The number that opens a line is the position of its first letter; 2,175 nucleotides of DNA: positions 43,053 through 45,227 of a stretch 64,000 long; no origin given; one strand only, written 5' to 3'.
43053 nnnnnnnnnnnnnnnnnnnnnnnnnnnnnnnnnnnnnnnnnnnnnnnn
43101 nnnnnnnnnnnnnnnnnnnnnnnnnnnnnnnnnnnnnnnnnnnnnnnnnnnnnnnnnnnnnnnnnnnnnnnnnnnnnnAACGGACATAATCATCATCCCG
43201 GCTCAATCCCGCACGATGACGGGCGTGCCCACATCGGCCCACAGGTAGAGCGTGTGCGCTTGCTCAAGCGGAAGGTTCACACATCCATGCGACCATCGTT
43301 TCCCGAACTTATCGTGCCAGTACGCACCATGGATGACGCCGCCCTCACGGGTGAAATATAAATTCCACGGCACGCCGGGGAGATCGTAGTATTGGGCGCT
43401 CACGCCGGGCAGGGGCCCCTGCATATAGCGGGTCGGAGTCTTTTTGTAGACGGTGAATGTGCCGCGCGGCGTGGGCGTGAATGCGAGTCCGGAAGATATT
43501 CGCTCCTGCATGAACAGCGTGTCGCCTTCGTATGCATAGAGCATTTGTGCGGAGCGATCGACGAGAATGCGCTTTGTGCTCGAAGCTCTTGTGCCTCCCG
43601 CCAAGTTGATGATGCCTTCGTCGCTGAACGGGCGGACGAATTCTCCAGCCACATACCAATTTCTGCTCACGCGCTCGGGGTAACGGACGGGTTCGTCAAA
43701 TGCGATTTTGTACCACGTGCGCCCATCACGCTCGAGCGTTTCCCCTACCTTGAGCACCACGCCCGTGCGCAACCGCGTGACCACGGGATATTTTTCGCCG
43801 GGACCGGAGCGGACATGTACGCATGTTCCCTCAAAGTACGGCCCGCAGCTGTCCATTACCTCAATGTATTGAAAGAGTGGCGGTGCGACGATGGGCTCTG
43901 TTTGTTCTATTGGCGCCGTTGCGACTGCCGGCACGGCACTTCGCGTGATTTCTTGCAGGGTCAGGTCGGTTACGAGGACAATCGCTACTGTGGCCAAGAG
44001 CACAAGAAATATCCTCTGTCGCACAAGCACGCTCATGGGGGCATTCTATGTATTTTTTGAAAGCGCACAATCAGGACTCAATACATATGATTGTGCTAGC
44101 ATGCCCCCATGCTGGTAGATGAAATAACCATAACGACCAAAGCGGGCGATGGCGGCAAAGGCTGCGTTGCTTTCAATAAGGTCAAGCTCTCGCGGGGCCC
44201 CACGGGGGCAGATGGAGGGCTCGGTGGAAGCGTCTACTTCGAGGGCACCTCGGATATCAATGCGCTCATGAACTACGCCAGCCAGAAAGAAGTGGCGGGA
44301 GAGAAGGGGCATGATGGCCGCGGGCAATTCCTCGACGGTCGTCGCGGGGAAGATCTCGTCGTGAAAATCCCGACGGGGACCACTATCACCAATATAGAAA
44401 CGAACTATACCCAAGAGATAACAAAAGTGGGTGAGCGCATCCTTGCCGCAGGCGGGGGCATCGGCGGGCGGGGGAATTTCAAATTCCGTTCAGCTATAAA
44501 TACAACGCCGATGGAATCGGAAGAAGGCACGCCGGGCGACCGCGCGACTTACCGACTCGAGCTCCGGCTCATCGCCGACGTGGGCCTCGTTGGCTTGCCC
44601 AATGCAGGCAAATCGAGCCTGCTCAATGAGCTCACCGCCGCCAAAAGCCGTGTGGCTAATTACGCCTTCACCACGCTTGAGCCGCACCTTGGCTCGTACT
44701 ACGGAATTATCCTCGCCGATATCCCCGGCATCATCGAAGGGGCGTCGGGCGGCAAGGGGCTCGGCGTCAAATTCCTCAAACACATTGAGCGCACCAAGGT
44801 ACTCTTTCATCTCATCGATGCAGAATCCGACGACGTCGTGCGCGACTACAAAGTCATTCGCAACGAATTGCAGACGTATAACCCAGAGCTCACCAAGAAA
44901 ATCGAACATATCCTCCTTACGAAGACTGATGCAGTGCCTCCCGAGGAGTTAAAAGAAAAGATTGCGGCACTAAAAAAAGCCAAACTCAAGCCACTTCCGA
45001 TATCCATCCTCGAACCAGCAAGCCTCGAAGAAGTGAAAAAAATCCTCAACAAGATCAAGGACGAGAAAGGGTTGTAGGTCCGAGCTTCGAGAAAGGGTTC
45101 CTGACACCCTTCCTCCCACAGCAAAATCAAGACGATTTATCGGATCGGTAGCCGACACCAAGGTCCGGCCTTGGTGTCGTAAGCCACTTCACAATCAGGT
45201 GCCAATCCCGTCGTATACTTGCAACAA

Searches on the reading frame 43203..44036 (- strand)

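Call 18: search_protein_families(library=pfam, proteins=[window:43203-44036:-], max_evalue=0.001)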
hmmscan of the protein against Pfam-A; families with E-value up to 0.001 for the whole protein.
window:43203-44036:- (277 aa): 3 families
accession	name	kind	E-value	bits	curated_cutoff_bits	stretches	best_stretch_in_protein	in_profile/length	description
PF03734.19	YkuD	-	1.8e-23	84.2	23.4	1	155-275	2-146/146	L,D-transpeptidase catalytic domain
PF08239.17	SH3_3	-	4.5e-07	30.4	27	1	74-114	4-42/54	Bacterial SH3 domain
PF06347.19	SH3_4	-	0.0002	21.5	24.1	1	73-102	5-34/56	Bacterial SH3 domain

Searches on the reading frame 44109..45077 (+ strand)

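Call 18: search_protein_families(library=pfam, proteins=[window:44109-45077:+], max_evalue=0.001)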
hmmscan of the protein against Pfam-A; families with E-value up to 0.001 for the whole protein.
window:44109-45077:+ (322 aa): 4 families
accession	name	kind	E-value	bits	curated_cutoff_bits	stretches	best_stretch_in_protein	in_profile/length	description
PF01018.28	GTP1_OBG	-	5.7e-40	136.9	27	1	3-154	1-155/155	GTP1/OBG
PF01926.29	MMR_HSR1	-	3.5e-24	85.5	21.9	1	157-264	1-105/113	50S ribosome-binding GTPase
PF02421.24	FeoB_N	-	3.1e-10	40.2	27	1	158-238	3-88/156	Ferrous iron transport protein B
PF03193.22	RsgA_GTPase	-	0.00046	20.5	30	0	267-315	57-106/174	RsgA GTPase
